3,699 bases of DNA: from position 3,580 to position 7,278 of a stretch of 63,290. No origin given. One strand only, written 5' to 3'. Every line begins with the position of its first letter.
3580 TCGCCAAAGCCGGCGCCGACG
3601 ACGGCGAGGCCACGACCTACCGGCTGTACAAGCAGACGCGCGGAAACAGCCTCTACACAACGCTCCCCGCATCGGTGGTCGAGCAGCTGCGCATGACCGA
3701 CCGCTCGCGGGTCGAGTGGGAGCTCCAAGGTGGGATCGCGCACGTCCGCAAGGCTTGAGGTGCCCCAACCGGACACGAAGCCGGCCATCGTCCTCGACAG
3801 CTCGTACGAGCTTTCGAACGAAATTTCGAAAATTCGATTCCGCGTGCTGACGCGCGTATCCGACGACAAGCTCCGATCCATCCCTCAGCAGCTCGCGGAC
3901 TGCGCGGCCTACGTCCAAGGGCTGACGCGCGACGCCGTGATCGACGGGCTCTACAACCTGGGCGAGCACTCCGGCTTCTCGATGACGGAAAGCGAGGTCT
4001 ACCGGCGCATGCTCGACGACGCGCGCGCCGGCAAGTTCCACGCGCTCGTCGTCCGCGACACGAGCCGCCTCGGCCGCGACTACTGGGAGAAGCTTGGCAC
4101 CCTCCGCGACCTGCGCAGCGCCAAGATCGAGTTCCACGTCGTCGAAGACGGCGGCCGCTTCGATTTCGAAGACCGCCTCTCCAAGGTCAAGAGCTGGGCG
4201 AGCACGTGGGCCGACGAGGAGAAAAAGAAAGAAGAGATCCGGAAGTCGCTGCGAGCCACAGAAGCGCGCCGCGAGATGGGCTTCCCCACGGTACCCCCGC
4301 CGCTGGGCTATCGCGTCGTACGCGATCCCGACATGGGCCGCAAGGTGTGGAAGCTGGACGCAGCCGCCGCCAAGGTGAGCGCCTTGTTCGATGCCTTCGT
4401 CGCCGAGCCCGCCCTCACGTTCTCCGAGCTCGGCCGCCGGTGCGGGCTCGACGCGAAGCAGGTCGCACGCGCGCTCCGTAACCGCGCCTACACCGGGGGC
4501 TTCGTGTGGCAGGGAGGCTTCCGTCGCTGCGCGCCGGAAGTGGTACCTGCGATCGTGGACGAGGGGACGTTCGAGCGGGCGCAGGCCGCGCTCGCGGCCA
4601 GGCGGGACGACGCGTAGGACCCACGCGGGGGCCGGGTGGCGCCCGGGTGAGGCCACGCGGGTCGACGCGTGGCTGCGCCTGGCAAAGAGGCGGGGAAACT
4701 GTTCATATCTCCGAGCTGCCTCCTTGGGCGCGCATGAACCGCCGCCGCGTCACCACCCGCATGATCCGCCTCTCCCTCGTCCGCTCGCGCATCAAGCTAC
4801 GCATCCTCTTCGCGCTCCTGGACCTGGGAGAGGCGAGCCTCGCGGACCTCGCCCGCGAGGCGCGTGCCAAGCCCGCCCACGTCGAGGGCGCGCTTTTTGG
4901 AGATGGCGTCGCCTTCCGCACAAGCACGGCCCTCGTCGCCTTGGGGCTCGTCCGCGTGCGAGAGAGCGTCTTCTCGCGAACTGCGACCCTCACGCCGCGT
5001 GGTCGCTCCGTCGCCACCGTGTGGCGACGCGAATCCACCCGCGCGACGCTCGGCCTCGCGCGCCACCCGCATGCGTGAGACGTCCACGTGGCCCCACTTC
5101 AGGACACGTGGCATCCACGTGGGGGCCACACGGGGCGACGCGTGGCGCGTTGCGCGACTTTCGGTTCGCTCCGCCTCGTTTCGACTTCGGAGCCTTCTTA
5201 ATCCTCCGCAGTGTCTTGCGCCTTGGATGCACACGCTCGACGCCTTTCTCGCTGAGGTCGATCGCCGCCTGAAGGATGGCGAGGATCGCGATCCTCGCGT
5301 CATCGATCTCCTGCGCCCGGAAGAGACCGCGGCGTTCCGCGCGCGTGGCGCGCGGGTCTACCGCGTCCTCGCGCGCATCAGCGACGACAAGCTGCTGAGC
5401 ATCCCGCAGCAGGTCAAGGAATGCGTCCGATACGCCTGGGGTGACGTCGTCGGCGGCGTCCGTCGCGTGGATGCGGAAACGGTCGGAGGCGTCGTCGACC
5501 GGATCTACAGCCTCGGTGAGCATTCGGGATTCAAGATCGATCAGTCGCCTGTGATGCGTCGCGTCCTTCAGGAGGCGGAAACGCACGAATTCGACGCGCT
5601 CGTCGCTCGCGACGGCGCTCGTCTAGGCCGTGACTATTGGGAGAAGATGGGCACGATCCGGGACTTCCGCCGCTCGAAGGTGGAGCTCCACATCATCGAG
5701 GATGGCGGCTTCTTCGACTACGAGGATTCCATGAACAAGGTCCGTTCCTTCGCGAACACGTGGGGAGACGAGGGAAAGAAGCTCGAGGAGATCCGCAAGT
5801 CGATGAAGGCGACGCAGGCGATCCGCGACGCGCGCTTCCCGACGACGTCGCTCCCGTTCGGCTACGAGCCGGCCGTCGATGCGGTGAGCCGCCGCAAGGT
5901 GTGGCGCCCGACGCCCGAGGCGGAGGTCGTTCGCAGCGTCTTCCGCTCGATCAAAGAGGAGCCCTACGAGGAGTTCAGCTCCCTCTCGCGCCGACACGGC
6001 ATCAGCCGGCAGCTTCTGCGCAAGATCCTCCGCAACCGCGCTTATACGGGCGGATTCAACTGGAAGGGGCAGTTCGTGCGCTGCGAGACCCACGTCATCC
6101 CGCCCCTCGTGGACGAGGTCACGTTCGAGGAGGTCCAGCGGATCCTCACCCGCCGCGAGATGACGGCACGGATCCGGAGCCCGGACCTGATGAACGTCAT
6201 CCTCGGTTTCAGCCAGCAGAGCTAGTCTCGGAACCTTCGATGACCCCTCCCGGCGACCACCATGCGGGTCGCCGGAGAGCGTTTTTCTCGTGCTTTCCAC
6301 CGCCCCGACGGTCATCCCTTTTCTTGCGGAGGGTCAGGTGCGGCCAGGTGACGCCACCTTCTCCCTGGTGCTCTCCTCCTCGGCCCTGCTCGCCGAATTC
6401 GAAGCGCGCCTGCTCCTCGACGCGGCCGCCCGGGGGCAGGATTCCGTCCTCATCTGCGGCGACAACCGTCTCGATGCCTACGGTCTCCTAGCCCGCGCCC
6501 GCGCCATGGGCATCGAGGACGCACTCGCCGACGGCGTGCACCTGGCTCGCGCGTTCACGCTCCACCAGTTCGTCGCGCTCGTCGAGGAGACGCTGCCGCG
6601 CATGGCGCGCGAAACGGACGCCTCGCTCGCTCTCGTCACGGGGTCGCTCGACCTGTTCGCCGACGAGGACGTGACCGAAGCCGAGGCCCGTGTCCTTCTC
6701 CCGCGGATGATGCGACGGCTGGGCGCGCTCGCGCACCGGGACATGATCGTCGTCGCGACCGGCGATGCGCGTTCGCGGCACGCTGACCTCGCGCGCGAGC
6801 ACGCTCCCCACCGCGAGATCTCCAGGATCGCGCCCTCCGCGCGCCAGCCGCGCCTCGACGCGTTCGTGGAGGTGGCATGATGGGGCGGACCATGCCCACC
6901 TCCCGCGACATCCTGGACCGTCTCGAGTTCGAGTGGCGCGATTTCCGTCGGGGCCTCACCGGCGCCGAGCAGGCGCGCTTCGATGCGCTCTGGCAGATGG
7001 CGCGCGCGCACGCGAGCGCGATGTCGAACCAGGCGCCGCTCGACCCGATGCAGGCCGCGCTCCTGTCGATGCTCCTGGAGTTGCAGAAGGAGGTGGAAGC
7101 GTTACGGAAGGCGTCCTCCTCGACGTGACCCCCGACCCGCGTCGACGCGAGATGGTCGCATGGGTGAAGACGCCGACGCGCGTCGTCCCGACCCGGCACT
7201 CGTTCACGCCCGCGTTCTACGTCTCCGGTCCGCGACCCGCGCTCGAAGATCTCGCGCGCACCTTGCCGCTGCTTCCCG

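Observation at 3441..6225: Tandem duplicated module: [small DNA-binding protein + truncated large-serine-recombinase-like gene] x2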

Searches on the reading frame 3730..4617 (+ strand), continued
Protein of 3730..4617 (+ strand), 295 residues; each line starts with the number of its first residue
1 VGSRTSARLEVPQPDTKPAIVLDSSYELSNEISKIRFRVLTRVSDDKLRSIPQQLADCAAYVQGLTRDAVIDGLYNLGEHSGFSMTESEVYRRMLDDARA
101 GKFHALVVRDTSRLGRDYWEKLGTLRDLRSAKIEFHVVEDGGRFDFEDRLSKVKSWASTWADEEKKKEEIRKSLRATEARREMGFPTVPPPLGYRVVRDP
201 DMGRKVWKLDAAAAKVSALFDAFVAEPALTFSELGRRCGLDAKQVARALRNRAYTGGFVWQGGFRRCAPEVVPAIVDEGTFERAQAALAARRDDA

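Call 51: search_protein_families(library=pfam, proteins=[L001:12053-12571:-, L003:9827-10051:-, L003:10195-11001:+, L005:10857-11252:-, L007:12672-14696:+, L008:11066-11506:+, L008:12666-13376:+, L009:10614-10928:+], max_evalue=0.01)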
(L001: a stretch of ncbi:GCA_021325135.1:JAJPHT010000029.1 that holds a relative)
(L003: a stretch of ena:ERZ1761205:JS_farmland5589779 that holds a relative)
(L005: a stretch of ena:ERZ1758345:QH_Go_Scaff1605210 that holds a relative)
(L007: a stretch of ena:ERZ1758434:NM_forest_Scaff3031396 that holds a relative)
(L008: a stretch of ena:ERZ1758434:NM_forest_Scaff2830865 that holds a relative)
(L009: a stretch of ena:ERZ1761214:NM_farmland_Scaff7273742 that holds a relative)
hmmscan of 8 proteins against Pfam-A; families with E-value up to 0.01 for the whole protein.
L001:12053-12571:- (172 aa): 0 families

L003:9827-10051:- (74 aa): 0 families

L003:10195-11001:+ (268 aa): 1 family
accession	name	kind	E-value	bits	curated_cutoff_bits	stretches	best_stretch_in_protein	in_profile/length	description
PF02567.21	PhzC-PhzF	-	3e-60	204.5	27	1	8-261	1-281/281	Phenazine biosynthesis-like protein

L005:10857-11252:- (131 aa): 2 families
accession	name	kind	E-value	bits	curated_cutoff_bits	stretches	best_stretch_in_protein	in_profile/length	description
PF07381.18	EarA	-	2e-08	34.4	22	1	4-86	3-88/90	EarA-like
PF19596.4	DUF6101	-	0.0017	18.4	27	1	61-106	128-173/184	Family of unknown function (DUF6101)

L007:12672-14696:+ (674 aa): 0 families

L008:11066-11506:+ (146 aa): 0 families

L008:12666-13376:+ (236 aa): 0 families

L009:10614-10928:+ (104 aa): 0 families

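Call 53: find_encoding_contigs(protein=P0070, flank=8000, max_places=3)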
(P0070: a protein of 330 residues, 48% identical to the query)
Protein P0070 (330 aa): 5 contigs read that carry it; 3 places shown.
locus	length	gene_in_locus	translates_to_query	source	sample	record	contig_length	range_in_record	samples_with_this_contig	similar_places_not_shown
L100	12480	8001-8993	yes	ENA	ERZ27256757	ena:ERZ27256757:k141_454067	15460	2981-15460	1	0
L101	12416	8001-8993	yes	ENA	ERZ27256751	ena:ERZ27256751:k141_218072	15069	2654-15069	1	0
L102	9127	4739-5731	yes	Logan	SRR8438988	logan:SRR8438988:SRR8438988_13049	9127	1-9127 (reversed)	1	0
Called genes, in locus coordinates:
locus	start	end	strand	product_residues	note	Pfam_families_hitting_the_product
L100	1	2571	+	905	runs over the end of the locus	PF00270:DEAD, PF04851:ResIII (weak), PF00271:Helicase_C, PF19306:WHD_Lhr, PF08494:DEAD_assoc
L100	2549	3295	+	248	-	PF00149:Metallophos (weak)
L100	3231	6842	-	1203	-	PF00801:PKD, PF18911:PKD_4, PF00801:PKD, PF18911:PKD_4, PF00801:PKD, PF18911:PKD_4, PF00801:PKD, PF18911:PKD_4, +5 more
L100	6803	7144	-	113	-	-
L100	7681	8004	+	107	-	-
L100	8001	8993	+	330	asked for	PF07508:Recombinase (weak)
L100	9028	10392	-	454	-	PF01142:TruD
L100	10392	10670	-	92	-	PF13656:RNA_pol_L_2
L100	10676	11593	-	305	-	PF14382:ECR1_N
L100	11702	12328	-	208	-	PF05175:MTS, PF06325:PrmA, PF13847:Methyltransf_31 (weak), PF13649:Methyltransf_25 (weak)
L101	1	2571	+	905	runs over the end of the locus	PF00270:DEAD, PF04851:ResIII (weak), PF00271:Helicase_C, PF19306:WHD_Lhr, PF08494:DEAD_assoc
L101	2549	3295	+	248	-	PF00149:Metallophos (weak)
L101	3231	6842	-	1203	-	PF00801:PKD, PF18911:PKD_4, PF00801:PKD, PF18911:PKD_4, PF00801:PKD, PF18911:PKD_4, PF00801:PKD, PF18911:PKD_4, +5 more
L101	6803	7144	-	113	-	-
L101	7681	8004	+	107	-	-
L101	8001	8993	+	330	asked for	PF07508:Recombinase (weak)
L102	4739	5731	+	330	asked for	PF07508:Recombinase (weak)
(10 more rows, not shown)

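Call 54: find_encoding_contigs(protein=P0069, flank=8000, max_places=3)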
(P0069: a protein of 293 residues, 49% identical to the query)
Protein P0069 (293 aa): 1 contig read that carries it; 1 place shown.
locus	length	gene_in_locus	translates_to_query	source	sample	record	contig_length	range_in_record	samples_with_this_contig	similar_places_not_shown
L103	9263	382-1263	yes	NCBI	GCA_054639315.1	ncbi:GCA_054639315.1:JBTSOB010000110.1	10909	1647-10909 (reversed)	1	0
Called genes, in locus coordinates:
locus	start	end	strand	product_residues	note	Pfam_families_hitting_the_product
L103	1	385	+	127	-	?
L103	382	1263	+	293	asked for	PF00239:Resolvase, PF07508:Recombinase (faint)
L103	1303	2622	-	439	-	PF01142:TruD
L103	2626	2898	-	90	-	PF13656:RNA_pol_L_2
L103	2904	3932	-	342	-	PF14382:ECR1_N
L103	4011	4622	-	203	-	PF13489:Methyltransf_23 (weak), PF05175:MTS, PF03602:Cons_hypoth95 (weak), PF06325:PrmA, PF13847:Methyltransf_31, PF13649:Methyltransf_25, PF08241:Methyltransf_11 (weak), PF08242:Methyltransf_12 (weak)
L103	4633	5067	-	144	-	-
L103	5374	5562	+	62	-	-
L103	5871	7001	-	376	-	PF00226:DnaJ, PF01556:DnaJ_C, PF00684:DnaJ_CXXCXGXG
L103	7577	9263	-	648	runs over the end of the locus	PF00012:HSP70, PF06723:MreB_Mbl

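Call 61: find_encoding_contigs(protein=P0059, flank=8000, max_places=2)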
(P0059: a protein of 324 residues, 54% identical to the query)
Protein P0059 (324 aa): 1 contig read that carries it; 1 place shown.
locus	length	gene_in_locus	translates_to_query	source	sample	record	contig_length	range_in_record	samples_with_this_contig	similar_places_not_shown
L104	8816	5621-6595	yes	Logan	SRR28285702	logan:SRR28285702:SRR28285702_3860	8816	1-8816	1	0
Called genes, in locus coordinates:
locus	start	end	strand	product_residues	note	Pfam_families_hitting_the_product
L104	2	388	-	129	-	?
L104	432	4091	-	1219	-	PF00801:PKD, PF18911:PKD_4, PF00801:PKD, PF18911:PKD_4, PF00801:PKD (weak), PF18911:PKD_4, PF00801:PKD, PF18911:PKD_4, +2 more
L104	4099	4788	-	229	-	-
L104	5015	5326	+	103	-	-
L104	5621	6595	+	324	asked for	PF00239:Resolvase, PF07508:Recombinase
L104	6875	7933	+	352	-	-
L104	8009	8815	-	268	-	?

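Call 62: find_encoding_contigs(protein=P0067, flank=8000, max_places=2)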
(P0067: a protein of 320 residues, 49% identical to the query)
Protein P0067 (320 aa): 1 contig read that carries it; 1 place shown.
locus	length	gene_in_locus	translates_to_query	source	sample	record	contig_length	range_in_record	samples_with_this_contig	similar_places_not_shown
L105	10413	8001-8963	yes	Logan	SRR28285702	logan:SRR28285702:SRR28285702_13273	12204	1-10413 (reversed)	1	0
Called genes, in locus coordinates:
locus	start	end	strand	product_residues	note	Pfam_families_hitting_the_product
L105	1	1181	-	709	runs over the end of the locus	-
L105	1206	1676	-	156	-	-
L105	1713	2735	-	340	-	PF04307:YdjM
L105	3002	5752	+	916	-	PF00270:DEAD, PF04851:ResIII, PF00271:Helicase_C, PF19306:WHD_Lhr, PF08494:DEAD_assoc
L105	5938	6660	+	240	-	-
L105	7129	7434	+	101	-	-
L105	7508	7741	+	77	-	-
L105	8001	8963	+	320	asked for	PF00239:Resolvase (weak), PF07508:Recombinase (faint)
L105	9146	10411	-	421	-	?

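Call 66: search_protein_families(library=ncbifam, proteins=[window:3760-4617:+], max_evalue=0.01)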
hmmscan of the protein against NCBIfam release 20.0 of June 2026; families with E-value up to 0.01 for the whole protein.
window:3760-4617:+ (285 aa): 2 families
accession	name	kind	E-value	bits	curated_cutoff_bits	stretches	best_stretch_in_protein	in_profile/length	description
NF047343.1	SCCmet_CcrB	equivalog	3.8e-06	25.8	900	1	25-138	11-119/542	cassette chromosome recombinase CcrB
NF049883.1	resolv_YneB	equivalog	0.00085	18.8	175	1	69-141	44-114/211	YneB family resolvase-like protein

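Call 81: search_protein_families(library=padloc, proteins=[window:3730-4617:+], max_evalue=0.001)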
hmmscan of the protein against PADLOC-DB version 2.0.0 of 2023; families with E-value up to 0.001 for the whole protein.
window:3730-4617:+ (295 aa): 0 families

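Call 82: search_protein_families(library=phrogs, proteins=[window:3730-4617:+], max_evalue=0.001)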
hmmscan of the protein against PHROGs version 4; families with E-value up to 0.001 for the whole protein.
window:3730-4617:+ (295 aa): 2 families
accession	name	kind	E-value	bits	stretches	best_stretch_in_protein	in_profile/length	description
phrog_95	-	integration and excision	1.1e-24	88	1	30-292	83-359/651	integrase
phrog_125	-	DNA, RNA and nucleotide metabolism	1.1e-09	39.2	1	41-143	26-115/254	DNA invertase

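Call 103: search_protein_families(library=pfam, proteins=[L104:6875-7933:+, L105:7508-7741:+, L105:5938-6660:+], max_evalue=0.01)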
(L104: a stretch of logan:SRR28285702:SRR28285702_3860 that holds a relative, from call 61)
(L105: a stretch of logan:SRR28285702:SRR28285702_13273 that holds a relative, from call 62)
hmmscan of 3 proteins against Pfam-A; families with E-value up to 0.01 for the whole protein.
L104:6875-7933:+ (352 aa): 0 families

L105:7508-7741:+ (77 aa): 0 families

L105:5938-6660:+ (240 aa): 2 families
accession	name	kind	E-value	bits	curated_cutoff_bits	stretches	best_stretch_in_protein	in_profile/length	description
PF00149.33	Metallophos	-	0.00046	21.1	21.5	1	23-120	4-74/191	Calcineurin-like phosphoesterase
PF12850.12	Metallophos_2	-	0.0019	18.6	27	1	69-145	24-91/154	Calcineurin-like phosphoesterase superfamily domain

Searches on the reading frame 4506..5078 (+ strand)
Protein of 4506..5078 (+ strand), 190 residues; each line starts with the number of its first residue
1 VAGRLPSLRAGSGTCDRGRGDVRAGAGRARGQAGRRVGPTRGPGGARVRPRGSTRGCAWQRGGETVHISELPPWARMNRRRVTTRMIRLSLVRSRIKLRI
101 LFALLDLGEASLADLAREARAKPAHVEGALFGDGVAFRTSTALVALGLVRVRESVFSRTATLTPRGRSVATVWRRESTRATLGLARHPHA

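Call 3: search_protein_families(library=pfam, proteins=[window:4506-5078:+], max_evalue=0.1)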
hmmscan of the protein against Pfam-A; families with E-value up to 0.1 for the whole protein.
window:4506-5078:+ (190 aa): 1 family
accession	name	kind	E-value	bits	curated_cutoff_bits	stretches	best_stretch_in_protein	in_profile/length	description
PF07381.18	EarA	-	1.4e-12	47.7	22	1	89-171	3-88/90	EarA-like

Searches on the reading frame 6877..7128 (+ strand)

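Call 3: search_protein_families(library=pfam, proteins=[window:6877-7128:+], max_evalue=0.1)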
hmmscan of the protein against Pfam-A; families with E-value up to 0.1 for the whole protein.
window:6877-7128:+ (83 aa): 2 families
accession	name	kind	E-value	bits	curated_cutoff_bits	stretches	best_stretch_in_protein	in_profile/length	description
PF07637.16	PSD5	-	0.046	14.5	34.2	1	23-64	14-54/62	Protein of unknown function (DUF1595)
PF06037.17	DUF922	-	0.085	13.4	27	1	5-74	65-140/153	Bacterial protein of unknown function (DUF922)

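Call 66: search_protein_families(library=ncbifam, proteins=[window:6877-7128:+], max_evalue=0.01)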
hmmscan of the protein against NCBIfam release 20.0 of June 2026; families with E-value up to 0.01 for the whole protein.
window:6877-7128:+ (83 aa): 0 families

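Call 81: search_protein_families(library=padloc, proteins=[window:6877-7128:+], max_evalue=0.001)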
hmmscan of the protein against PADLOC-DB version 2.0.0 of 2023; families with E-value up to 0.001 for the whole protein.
window:6877-7128:+ (83 aa): 0 families

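Call 82: search_protein_families(library=phrogs, proteins=[window:6877-7128:+], max_evalue=0.001)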
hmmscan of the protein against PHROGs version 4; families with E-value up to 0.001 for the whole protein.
window:6877-7128:+ (83 aa): 2 families
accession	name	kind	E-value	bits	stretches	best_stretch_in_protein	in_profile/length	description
phrog_30126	-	unknown function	8.6e-10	39.8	1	2-71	1-70/101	-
phrog_26583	-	unknown function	4e-06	27.8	1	2-79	1-78/90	-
